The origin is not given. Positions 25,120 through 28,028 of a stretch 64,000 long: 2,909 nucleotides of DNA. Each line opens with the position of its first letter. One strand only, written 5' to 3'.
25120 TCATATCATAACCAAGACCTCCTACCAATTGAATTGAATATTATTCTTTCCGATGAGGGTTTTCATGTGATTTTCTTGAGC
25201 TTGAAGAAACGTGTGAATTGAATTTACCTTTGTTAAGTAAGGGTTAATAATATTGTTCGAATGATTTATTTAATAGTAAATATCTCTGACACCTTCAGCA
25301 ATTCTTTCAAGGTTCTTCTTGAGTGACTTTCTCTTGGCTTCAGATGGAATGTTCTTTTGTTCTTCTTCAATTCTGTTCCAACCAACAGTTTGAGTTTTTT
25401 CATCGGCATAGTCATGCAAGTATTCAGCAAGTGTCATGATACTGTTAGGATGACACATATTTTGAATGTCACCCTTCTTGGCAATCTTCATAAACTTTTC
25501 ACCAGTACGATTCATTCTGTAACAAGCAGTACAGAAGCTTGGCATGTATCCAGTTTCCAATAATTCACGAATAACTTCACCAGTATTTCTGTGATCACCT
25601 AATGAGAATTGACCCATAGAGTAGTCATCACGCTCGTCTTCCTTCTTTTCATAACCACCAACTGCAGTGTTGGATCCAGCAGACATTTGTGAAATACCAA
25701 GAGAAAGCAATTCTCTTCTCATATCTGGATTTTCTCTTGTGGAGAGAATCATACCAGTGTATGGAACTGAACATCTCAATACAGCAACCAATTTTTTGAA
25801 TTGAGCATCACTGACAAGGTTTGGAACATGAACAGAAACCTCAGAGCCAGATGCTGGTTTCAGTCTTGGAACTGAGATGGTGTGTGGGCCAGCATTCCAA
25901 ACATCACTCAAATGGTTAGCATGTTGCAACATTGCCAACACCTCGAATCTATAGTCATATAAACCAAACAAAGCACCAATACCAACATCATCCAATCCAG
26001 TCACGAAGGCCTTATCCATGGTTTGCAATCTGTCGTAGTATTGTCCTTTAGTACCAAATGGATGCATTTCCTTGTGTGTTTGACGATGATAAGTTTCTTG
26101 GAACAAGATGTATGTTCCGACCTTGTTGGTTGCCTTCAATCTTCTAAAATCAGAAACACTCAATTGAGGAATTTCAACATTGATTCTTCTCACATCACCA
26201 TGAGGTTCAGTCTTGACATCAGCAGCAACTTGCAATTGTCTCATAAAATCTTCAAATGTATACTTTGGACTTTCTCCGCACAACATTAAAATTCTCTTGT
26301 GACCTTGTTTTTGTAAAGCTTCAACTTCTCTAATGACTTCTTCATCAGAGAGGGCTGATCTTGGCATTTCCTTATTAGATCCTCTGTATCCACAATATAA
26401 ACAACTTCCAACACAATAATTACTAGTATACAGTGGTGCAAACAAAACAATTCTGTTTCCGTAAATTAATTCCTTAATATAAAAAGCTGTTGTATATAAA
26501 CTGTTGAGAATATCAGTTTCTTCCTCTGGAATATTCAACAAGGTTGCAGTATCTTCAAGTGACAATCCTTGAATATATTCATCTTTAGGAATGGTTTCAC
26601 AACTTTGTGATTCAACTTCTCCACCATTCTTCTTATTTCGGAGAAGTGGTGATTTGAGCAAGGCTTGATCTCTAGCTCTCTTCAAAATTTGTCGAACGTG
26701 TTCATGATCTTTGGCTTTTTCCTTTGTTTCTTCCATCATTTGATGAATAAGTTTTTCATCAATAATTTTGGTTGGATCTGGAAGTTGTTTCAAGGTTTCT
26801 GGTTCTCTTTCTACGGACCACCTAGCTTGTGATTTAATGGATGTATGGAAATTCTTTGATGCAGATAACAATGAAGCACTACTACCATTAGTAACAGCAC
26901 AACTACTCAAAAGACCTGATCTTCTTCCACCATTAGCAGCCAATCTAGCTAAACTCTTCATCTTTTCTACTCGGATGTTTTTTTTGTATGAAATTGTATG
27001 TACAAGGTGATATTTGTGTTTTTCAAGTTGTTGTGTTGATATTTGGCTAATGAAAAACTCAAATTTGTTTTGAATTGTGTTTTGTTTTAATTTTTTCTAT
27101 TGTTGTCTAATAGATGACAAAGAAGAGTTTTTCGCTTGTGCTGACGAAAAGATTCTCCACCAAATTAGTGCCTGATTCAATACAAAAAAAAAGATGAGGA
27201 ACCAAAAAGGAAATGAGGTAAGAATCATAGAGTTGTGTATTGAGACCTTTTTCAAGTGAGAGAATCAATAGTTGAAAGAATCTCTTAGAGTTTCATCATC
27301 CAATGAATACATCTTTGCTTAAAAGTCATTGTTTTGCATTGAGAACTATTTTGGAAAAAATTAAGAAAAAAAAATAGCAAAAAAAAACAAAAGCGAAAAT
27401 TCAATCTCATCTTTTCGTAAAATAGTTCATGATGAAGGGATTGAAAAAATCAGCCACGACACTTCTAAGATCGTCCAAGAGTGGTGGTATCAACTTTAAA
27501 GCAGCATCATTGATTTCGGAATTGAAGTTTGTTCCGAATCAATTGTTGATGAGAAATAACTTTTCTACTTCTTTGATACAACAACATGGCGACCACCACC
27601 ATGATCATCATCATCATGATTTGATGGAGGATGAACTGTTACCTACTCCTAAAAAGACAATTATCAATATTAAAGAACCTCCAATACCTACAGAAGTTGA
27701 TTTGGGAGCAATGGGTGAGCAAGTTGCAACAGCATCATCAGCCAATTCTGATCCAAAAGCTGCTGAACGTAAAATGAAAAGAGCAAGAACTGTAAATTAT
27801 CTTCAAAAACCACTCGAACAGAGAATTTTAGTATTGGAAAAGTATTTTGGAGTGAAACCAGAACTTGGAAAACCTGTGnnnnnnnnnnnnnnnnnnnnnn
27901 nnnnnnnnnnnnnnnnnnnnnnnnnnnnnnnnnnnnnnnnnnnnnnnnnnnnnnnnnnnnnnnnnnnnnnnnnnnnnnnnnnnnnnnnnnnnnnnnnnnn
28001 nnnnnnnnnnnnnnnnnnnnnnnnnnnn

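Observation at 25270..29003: Head-to-head [FeFe]-hydrogenase maturase pair HydG / HydE with N-terminal targeting-like extensions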

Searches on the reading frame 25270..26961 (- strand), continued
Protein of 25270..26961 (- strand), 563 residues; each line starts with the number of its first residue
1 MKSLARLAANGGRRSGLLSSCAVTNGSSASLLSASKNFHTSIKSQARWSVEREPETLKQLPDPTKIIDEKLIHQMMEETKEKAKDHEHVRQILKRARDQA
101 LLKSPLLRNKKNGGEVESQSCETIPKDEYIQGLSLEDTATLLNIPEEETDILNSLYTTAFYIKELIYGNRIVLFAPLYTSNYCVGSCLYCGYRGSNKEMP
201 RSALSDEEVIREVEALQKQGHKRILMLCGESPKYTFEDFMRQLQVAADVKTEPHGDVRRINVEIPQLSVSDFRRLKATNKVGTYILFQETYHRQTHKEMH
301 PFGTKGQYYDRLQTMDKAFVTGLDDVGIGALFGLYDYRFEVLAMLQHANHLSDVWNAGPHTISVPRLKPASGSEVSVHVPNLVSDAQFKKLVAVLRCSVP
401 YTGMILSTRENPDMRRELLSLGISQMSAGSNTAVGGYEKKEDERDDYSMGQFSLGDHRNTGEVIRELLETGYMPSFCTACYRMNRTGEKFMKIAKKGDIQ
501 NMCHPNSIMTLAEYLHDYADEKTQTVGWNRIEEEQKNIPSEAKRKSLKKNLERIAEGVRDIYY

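Call 57: find_encoding_contigs(protein=P0041, flank=8000, max_places=1)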
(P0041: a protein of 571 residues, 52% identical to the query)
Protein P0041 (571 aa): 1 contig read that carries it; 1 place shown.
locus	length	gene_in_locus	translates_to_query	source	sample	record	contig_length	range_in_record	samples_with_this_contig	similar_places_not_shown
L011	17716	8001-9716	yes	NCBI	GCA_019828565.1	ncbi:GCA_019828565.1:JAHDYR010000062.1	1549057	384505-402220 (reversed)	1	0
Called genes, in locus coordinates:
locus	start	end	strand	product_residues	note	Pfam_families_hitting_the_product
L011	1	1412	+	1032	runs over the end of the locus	PF28322:FLJ43738_N (faint), PF28302:FLJ43738_C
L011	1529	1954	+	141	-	-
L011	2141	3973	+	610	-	PF13691:Lactamase_B_4 (faint), PF00753:Lactamase_B (weak), PF23023:Anti-Pycsar_Apyc1, PF12706:Lactamase_B_2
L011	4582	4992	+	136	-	PF00241:Cofilin_ADF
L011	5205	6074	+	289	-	PF00134:Cyclin_N (weak)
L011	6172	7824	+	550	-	PF13401:AAA_22 (faint), PF00004:AAA, PF17862:AAA_lid_3 (weak)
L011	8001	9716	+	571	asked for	PF04055:Radical_SAM, PF06968:BATS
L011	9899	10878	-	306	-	-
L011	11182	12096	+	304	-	PF14904:FAM86 (weak), PF10294:Methyltransf_16, PF06325:PrmA (weak)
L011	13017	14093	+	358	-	PF14580:LRR_9, PF24048:LRR_NXF1-5 (faint), PF13855:LRR_8 (faint), PF12799:LRR_4 (weak), PF23602:CS_DNAAF11_C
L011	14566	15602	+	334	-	PF01417:ENTH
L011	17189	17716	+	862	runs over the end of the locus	PF01858:RB_A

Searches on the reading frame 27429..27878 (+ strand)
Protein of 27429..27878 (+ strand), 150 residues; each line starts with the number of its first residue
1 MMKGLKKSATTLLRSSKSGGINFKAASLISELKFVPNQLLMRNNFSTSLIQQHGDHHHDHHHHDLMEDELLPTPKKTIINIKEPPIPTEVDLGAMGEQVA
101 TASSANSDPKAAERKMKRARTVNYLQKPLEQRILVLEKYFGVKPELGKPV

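Call 45: search_protein_representatives(protein=window:27429-27878:+)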
Query: 150 residues. Proteins with E-value up to 0.001 (for the whole library): 2; up to 1e-10: 1; up to 1e-30: 1. The best 2 are listed.
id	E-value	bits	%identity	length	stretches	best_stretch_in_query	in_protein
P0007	2.9e-91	319.2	99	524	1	1-150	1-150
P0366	1.9e-06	44.4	32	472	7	51-81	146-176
